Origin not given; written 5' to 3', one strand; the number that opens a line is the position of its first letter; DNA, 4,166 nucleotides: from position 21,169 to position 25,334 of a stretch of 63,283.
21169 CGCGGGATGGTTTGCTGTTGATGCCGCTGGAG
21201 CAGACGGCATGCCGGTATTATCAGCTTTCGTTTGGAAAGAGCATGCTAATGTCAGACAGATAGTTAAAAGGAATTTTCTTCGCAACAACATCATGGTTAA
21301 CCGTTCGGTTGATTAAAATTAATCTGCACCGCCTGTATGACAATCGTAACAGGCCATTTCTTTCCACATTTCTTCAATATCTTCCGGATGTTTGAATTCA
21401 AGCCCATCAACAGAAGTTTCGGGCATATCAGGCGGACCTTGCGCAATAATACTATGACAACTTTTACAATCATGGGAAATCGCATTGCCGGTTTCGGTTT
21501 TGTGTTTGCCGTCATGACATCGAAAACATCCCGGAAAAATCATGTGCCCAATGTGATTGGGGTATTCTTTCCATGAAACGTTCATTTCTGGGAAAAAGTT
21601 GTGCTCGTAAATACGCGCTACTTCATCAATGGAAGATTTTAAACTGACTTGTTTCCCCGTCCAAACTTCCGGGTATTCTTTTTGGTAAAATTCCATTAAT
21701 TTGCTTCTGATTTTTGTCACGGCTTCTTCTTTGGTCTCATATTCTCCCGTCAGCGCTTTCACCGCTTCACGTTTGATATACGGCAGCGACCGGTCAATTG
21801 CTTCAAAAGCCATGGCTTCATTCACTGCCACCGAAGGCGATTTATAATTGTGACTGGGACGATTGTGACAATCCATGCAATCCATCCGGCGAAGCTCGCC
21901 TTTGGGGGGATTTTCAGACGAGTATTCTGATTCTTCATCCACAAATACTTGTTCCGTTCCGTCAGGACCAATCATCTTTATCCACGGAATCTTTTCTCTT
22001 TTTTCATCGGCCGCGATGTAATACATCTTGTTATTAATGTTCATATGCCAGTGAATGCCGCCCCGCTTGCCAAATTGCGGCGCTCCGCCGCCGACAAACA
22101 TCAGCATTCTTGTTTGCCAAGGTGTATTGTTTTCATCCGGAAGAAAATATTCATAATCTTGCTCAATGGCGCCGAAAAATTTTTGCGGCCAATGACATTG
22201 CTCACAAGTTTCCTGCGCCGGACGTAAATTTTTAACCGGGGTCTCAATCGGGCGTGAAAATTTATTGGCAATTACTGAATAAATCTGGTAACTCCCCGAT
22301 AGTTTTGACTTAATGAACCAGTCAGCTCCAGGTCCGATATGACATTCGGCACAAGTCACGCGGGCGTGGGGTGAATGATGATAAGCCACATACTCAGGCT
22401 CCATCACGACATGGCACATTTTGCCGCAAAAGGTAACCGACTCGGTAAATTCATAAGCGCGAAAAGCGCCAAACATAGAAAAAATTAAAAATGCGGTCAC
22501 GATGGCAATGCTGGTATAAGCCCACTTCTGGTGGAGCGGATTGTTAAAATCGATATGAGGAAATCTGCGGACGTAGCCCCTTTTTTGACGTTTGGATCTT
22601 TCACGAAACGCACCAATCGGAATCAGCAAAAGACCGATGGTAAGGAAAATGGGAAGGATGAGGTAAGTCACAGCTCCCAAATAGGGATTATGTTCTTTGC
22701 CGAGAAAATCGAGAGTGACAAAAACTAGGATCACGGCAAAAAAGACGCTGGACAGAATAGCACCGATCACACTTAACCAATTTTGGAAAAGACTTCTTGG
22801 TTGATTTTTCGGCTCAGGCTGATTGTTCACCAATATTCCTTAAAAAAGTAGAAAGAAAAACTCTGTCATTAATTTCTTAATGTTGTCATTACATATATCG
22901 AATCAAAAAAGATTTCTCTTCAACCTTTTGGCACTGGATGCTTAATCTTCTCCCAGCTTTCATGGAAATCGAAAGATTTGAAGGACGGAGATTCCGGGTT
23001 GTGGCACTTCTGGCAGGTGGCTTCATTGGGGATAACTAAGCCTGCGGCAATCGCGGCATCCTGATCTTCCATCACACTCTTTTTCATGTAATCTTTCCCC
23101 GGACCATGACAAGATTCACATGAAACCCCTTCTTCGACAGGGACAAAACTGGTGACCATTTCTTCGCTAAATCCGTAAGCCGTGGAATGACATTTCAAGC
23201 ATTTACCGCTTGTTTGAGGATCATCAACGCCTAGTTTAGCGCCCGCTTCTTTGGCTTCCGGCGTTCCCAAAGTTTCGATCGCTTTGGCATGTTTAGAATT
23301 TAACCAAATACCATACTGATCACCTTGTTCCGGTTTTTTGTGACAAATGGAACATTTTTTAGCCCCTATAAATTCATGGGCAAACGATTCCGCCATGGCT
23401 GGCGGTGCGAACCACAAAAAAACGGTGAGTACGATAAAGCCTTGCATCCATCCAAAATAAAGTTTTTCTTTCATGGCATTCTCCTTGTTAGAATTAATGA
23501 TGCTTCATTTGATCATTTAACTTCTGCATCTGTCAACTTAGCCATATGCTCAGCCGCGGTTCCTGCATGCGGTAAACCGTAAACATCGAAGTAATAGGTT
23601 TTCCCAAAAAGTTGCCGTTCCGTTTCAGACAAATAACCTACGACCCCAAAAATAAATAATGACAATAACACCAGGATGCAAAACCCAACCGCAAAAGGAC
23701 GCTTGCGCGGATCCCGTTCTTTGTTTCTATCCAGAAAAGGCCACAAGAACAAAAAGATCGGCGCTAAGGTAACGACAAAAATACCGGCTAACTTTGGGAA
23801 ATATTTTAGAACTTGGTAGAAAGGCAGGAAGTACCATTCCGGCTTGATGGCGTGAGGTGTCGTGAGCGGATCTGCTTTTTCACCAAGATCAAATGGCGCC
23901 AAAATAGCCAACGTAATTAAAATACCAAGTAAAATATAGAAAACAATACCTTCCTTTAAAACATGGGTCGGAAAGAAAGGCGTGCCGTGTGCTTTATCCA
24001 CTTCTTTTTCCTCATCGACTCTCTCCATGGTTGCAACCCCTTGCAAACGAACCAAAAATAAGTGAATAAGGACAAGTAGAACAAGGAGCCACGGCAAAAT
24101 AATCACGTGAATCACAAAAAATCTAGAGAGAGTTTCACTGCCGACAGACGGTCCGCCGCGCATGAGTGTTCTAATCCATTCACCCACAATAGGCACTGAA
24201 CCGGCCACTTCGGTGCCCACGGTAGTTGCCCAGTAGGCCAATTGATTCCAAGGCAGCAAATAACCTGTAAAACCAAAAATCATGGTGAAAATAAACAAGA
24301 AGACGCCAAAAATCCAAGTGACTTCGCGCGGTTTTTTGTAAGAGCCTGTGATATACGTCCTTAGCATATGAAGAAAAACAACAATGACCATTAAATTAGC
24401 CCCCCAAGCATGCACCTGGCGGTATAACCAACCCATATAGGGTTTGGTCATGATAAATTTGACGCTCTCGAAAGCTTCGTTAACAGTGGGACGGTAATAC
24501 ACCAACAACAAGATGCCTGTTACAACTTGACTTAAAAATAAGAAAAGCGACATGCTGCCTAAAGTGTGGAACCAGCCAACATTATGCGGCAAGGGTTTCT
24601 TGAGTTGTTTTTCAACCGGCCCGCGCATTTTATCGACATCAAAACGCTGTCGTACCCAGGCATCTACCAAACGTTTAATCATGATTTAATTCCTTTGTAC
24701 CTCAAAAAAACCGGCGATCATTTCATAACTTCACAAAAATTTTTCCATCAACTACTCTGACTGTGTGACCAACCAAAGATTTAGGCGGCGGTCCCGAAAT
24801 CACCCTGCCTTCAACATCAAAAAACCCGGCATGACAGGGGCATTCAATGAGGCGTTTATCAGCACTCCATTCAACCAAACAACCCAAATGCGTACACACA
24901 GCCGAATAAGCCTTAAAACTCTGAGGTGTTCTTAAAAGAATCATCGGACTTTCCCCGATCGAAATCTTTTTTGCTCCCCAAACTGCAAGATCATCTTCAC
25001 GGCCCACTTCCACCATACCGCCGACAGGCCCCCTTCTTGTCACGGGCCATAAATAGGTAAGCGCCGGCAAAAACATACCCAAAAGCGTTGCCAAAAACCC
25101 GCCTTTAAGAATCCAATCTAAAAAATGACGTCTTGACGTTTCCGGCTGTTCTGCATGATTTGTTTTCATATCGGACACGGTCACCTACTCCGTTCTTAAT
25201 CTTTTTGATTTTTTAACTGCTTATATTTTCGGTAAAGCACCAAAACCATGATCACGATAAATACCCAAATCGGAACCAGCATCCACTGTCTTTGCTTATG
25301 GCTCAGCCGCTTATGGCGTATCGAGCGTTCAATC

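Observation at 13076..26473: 13.4-kb co-directional multihaem cluster that could form a complete quinone-pool-to-outer-membrane electron conduit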

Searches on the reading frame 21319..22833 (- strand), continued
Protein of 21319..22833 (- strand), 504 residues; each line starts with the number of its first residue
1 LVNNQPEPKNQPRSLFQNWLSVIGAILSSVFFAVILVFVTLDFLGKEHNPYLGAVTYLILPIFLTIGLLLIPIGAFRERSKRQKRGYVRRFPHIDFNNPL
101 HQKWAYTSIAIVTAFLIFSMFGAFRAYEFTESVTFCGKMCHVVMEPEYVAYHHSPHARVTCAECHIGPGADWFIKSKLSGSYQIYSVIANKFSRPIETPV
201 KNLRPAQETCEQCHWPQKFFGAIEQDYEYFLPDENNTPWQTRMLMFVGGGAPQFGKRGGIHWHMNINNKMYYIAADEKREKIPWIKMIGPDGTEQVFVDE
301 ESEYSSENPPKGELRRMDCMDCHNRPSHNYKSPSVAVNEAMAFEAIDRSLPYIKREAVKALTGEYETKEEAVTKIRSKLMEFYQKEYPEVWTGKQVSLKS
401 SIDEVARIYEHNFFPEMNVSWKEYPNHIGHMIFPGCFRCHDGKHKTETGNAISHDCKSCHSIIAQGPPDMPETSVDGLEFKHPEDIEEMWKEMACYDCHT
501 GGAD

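Call 67: search_protein_families(library=ncbifam, proteins=[L037:3649-4689:+, L038:16659-17618:-, L073:5854-6747:+, L085:16653-17438:+, L037:4702-6519:+, L038:14943-16649:-, L073:6728-8920:+], max_evalue=0.01)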
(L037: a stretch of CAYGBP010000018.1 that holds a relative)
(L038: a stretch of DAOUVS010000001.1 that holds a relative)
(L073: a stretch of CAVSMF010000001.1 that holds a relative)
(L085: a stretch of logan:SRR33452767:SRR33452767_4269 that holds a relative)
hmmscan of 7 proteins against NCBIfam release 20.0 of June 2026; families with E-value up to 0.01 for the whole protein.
L037:3649-4689:+ (346 aa): 10 families
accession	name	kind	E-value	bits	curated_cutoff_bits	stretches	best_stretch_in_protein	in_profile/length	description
TIGR03508.1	decahem_SO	subfamily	7.5e-75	251.7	192.2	1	82-340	3-258/258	DmsE family decaheme c-type cytochrome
NF041028.1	decahem_GSU2203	exception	1.7e-62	211.5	325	1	81-341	36-306/317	GSU2203 family decaheme c-type cytochrome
TIGR01905.1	paired_CXXCH_1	subfamily_domain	5e-25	87.1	25.2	2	221-262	1-39/41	doubled CXXCH domain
NF008659.0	PRK11659.1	equivalog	3.8e-11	43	184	1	78-215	43-173/188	cytochrome c nitrite reductase pentaheme subunit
TIGR03146.1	cyt_nit_nrfB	equivalog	8e-10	39.2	166.6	1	82-211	12-143/145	cytochrome c nitrite reductase pentaheme subunit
TIGR03153.1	cytochr_NrfH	equivalog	2.3e-08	34.2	134.2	1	201-309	27-138/138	cytochrome c nitrite reductase small subunit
TIGR03507.1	decahem_SO1788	subfamily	6.2e-07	28.2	209.3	1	172-243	240-310/672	OmcA/MtrC family decaheme c-type cytochrome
NF049875.1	NetB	exception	2.5e-06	27.5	380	1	110-213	96-199/211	Nrf-like electron transfer protein NetB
NF047727.1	4hemeCytCCctA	equivalog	0.00036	20.6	180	0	179-263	39-108/109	tetraheme c-type cytochrome CctA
NF045713.1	CxxCH_16_HmcA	equivalog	0.001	17.8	400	0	156-263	114-209/541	sulfate respiration complex hexadecaheme cytochrome HmcA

L038:16659-17618:- (319 aa): 9 families
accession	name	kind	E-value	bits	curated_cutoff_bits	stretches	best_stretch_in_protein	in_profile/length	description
NF041028.1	decahem_GSU2203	exception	3.1e-102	342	325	1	16-319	7-317/317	GSU2203 family decaheme c-type cytochrome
TIGR03508.1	decahem_SO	subfamily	4.7e-69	232.7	192.2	1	43-306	1-257/258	DmsE family decaheme c-type cytochrome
TIGR01905.1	paired_CXXCH_1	subfamily_domain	5e-25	87.1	25.2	3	219-255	1-38/41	doubled CXXCH domain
NF008659.0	PRK11659.1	equivalog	4.3e-12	46.1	184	1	37-165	39-173/188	cytochrome c nitrite reductase pentaheme subunit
TIGR03146.1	cyt_nit_nrfB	equivalog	2.6e-09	37.5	166.6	1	45-162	12-144/145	cytochrome c nitrite reductase pentaheme subunit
TIGR03153.1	cytochr_NrfH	equivalog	2.5e-08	34.1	134.2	0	195-239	22-68/138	cytochrome c nitrite reductase small subunit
NF041198.1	UshA_like_PCGU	equivalog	1e-06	27.6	275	1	47-118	445-513/519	UshA-like (seleno)protein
NF049875.1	NetB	exception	2.9e-05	24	380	1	46-165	74-201/211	Nrf-like electron transfer protein NetB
NF045722.1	c3_cytochr_TmcA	equivalog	0.00024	21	114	0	107-163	58-114/125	acidic tetraheme cytochrome c3 TmcA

L073:5854-6747:+ (297 aa): 8 families
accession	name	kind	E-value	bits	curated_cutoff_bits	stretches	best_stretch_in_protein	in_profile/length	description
NF041028.1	decahem_GSU2203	exception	1.3e-50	172.4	325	2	135-291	147-303/317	GSU2203 family decaheme c-type cytochrome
TIGR03508.1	decahem_SO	subfamily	4.6e-47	160.7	192.2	2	135-292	116-257/258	DmsE family decaheme c-type cytochrome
NF041198.1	UshA_like_PCGU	equivalog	3.1e-11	42.6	275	1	102-144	468-509/519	UshA-like (seleno)protein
TIGR01905.1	paired_CXXCH_1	subfamily_domain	4.2e-11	42.6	25.2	1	217-253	1-38/41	doubled CXXCH domain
TIGR03153.1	cytochr_NrfH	equivalog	1.6e-10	41.2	134.2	2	196-288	25-114/138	cytochrome c nitrite reductase small subunit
NF008659.0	PRK11659.1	equivalog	3.2e-08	33.5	184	1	137-258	47-174/188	cytochrome c nitrite reductase pentaheme subunit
TIGR03146.1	cyt_nit_nrfB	equivalog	2.9e-06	27.6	166.6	1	137-255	12-145/145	cytochrome c nitrite reductase pentaheme subunit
NF045722.1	c3_cytochr_TmcA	equivalog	0.00094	19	114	1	201-258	59-117/125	acidic tetraheme cytochrome c3 TmcA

L085:16653-17438:+ (261 aa): 9 families
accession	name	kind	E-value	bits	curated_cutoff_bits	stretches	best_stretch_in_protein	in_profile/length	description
NF041028.1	decahem_GSU2203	exception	5.8e-54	183.4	325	2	111-255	145-303/317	GSU2203 family decaheme c-type cytochrome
TIGR03508.1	decahem_SO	subfamily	1.1e-50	172.5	192.2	2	102-256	106-257/258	DmsE family decaheme c-type cytochrome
TIGR01905.1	paired_CXXCH_1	subfamily_domain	2.1e-15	56.4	25.2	2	184-222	1-40/41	doubled CXXCH domain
NF008659.0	PRK11659.1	equivalog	2.7e-11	43.5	184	2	105-222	37-171/188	cytochrome c nitrite reductase pentaheme subunit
TIGR03146.1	cyt_nit_nrfB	equivalog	6.2e-08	33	166.6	2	158-221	76-144/145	cytochrome c nitrite reductase pentaheme subunit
NF041198.1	UshA_like_PCGU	equivalog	6.8e-06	24.9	275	2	77-125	471-512/519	UshA-like (seleno)protein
TIGR03153.1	cytochr_NrfH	equivalog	9.9e-06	25.7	134.2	1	111-220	25-135/138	cytochrome c nitrite reductase small subunit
NF049875.1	NetB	exception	0.001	19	380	1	163-220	135-197/211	Nrf-like electron transfer protein NetB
NF045722.1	c3_cytochr_TmcA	equivalog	0.0043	16.9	114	1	167-232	58-124/125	acidic tetraheme cytochrome c3 TmcA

L037:4702-6519:+ (606 aa): 3 families
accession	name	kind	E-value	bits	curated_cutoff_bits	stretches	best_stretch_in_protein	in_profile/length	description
TIGR03509.1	OMP_MtrB_PioB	subfamily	1.4e-77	261.8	240.05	1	55-583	14-525/662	MtrB/PioB family decaheme-associated outer membrane protein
NF041027.1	GSU2204_Se_pt_1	equivalog_domain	1.4e-13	50.5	350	1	343-574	310-562/580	GSU2204 family CXXCH-containing (seleno)protein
NF042928.1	HemQ_actino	equivalog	0.0045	16.3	235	0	431-464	89-122/220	hydrogen peroxide-dependent heme synthase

L038:14943-16649:- (568 aa): 1 family
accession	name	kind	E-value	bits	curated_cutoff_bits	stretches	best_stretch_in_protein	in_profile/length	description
NF041027.1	GSU2204_Se_pt_1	equivalog_domain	4.4e-159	530.9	350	1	13-568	3-580/580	GSU2204 family CXXCH-containing (seleno)protein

L073:6728-8920:+ (730 aa): 0 families

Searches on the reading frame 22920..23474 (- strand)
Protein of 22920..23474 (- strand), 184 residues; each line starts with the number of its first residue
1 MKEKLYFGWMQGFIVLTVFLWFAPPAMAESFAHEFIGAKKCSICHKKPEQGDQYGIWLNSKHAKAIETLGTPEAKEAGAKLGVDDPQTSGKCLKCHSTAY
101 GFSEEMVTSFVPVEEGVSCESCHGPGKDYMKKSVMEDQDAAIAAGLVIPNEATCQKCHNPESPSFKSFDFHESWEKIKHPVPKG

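Call 4: search_protein_families(library=pfam, proteins=[window:22920-23474:-], max_evalue=0.01)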
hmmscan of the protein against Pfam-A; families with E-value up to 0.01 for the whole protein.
window:22920-23474:- (184 aa): 8 families
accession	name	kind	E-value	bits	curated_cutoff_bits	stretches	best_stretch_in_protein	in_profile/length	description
PF13435.11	Cytochrome_C554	-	7.7e-18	65.7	20.8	1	40-124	1-84/84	Cytochrome c554 and c-prime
PF09699.15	Paired_CXXCH_1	-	5.7e-09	36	20.6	0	112-132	3-22/41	Doubled CXXCH motif (Paired_CXXCH_1)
PF14522.11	Cytochrome_C7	-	9.9e-07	28.9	24.8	1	88-159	12-67/67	Cytochrome c7 and related cytochrome c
PF22113.1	Mtrc-MtrF_II-IV_dom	-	1.1e-06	28.7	30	1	38-129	81-169/176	Outer membrane cytochrome MtrC/MtrF-like, domains II/IV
PF14537.11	Cytochrom_c3_2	-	8.8e-05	23.3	25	1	90-160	7-66/79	Cytochrome c3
PF02085.21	Cytochrom_CIII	-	0.0022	18.7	22.9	1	30-123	22-101/101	Class III cytochrome C family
PF03264.19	Cytochrom_NNT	-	0.0022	18.2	24.1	0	86-131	33-79/174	NapC/NirT cytochrome c family, N-terminal region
PF02335.20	Cytochrom_C552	-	0.007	15.8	24.1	1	111-164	239-288/438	Cytochrome c552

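Call 5: search_protein_families(library=ncbifam, proteins=[window:22920-23474:-], max_evalue=0.01)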
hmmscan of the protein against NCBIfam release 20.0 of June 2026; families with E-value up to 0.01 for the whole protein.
window:22920-23474:- (184 aa): 10 families
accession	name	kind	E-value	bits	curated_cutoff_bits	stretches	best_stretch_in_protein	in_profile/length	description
NF041198.1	UshA_like_PCGU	equivalog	4.2e-19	68.5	275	1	32-163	402-513/519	UshA-like (seleno)protein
NF043010.1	Cyt554_Nsmonas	equivalog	1e-15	57.8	400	1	12-132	8-124/238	cytochrome c-550 CycA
TIGR01905.1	paired_CXXCH_1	subfamily_domain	2.9e-06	27.1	25.2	0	86-101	3-18/41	doubled CXXCH domain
TIGR03508.1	decahem_SO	subfamily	5.2e-06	26.1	192.2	2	91-162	4-81/258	DmsE family decaheme c-type cytochrome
TIGR04257.1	nanowire_3heme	domain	5.7e-06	26.4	40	1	90-125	24-60/75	c(7)-type cytochrome triheme domain-containing protein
NF041028.1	decahem_GSU2203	exception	2.2e-05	23.8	325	1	89-160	36-110/317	GSU2203 family decaheme c-type cytochrome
TIGR03507.1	decahem_SO1788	subfamily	0.00013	20.5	209.3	1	86-164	240-308/672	OmcA/MtrC family decaheme c-type cytochrome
TIGR03153.1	cytochr_NrfH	equivalog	0.00032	20.8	134.2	0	89-140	28-75/138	cytochrome c nitrite reductase small subunit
NF008659.0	PRK11659.1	equivalog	0.0072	16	184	0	89-162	46-121/188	cytochrome c nitrite reductase pentaheme subunit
TIGR01904.2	GSu_C4xC__C2xCH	domain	0.008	15.9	27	0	87-129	19-62/73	CxxxxCH/CxxCH domain c-type cytochrome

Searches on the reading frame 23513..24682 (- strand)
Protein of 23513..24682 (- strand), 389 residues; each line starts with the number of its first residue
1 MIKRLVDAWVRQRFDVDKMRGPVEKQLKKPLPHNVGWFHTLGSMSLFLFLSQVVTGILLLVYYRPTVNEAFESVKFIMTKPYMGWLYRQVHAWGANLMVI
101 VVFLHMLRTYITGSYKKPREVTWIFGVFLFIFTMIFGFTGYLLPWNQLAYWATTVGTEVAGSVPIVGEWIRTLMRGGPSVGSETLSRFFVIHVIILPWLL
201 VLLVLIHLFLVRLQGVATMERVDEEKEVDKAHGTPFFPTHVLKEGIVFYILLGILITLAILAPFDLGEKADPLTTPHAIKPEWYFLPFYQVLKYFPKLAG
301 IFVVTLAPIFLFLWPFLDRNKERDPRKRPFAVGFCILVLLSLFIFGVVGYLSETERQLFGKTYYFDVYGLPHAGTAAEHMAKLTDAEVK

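Call 4: search_protein_families(library=pfam, proteins=[window:23513-24682:-], max_evalue=0.01)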
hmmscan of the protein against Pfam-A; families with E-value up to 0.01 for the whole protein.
window:23513-24682:- (389 aa): 5 families
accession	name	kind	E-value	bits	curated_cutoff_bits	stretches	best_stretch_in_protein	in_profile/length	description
PF00033.24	Cytochrome_B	-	3.7e-58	196.9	27.2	1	28-214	3-188/189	Cytochrome b/b6/petB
PF13631.11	Cytochrom_B_N_2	-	3.5e-50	170.7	27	1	97-266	2-166/169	Cytochrome b(N-terminal)/b6/petB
PF00032.22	Cytochrom_B_C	-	4.6e-20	72.2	20.7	1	269-355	1-88/102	Cytochrome b(C-terminal)/b6/petD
PF13301.11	DUF4079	-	6.2e-06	26.9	31.4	0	22-141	33-135/141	Protein of unknown function (DUF4079)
PF14358.11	DUF4405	-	0.00038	21.3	26.7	1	45-106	6-62/66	Domain of unknown function (DUF4405)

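Call 5: search_protein_families(library=ncbifam, proteins=[window:23513-24682:-], max_evalue=0.01)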
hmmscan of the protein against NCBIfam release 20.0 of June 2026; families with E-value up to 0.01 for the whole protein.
window:23513-24682:- (389 aa): 6 families
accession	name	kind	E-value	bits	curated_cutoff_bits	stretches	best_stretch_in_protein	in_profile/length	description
NF002990.0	PRK03735.1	subfamily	5.1e-69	232.4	325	1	6-217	5-220/223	cytochrome b6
NF040969.1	cytb_ExtP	equivalog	1.2e-66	224.5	290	1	33-217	19-203/205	selenite/tellurite reduction operon b-type cytochrome ExtP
NF050120.1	bc1_QcrB_actin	exception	1.5e-43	149.3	500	1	20-300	9-305/458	cytochrome bc1 complex cytochrome b subunit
NF041076.1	cyt_b_SoxC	equivalog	5.4e-35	121.3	740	2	41-222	30-206/542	proton pump complex cytochrome B SoxC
TIGR01156.1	cytb6_f_IV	equivalog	5.6e-17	62.1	127.05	1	232-344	27-142/160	cytochrome b6-f complex subunit IV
NF040970.1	memb_ExtQ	equivalog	1.5e-05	25.3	150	1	246-347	14-112/134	selenite/tellurite reduction operon b-type cytochrome membrane protein ExtQ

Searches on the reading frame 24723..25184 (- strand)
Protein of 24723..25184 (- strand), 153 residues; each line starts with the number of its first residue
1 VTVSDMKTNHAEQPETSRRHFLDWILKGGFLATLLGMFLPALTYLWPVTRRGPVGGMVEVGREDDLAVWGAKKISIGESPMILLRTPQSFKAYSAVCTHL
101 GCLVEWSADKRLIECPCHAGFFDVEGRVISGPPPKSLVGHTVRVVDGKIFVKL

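Call 4: search_protein_families(library=pfam, proteins=[window:24723-25184:-], max_evalue=0.01)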
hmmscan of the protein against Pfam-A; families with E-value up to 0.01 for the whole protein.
window:24723-25184:- (153 aa): 2 families
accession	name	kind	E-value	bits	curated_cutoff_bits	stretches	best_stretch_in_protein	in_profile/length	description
PF00355.32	Rieske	-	3.5e-12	46.5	20.3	1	58-136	3-83/88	Rieske [2Fe-2S] domain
PF25471.1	TM_PetC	-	0.00036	20.7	37.1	1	11-56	2-46/48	Iron-sulfur subunit PetC transmembrane anchor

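Call 5: search_protein_families(library=ncbifam, proteins=[window:24723-25184:-], max_evalue=0.01)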
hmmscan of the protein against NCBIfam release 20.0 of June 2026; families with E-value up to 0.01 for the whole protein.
window:24723-25184:- (153 aa): 10 families
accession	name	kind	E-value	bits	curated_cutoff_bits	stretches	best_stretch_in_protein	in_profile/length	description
NF010001.0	PRK13474.1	subfamily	4.8e-21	74.9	154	1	8-152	4-162/178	cytochrome b6-f complex iron-sulfur subunit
NF045928.1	Cytb6fFeSPetC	equivalog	1.5e-19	70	250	1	8-150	4-162/179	cytochrome b6-f complex iron-sulfur subunit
TIGR01416.1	Rieske_proteo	equivalog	6.6e-12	45.8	97.4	1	89-138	108-161/176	ubiquinol-cytochrome c reductase iron-sulfur subunit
NF050121.1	bc1_QcrA_actin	exception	2.4e-09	37.2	275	1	89-138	239-291/319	cytochrome bc1 complex Rieske iron-sulfur subunit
TIGR02694.1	arsenite_ox_S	equivalog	1e-07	31.9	95.65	1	90-128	51-91/129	arsenate reductase (azurin) small subunit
NF041683.1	ant_diox_AndAb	equivalog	1.2e-07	31.9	150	1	59-152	4-99/100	anthranilate 1,2-dioxygenase ferredoxin subunit AndAb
NF007422.0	PRK09965.1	equivalog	1.4e-07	31.5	113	1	72-153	18-100/106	bifunctional 3-phenylpropionate/cinnamic acid dioxygenase ferredoxin subunit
NF042948.2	3PPDioc_HcaC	equivalog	2.1e-06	28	150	1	58-153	4-102/105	3-phenylpropionate/cinnamic acid dioxygenase ferredoxin subunit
NF041174.1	SDX_Thmprot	equivalog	3.4e-06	27.2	170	1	78-133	23-80/109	sulredoxin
TIGR02377.1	MocE_fam_FeS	subfamily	1.4e-05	25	136.15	1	81-152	26-100/101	MocE family 2Fe-2S type ferredoxin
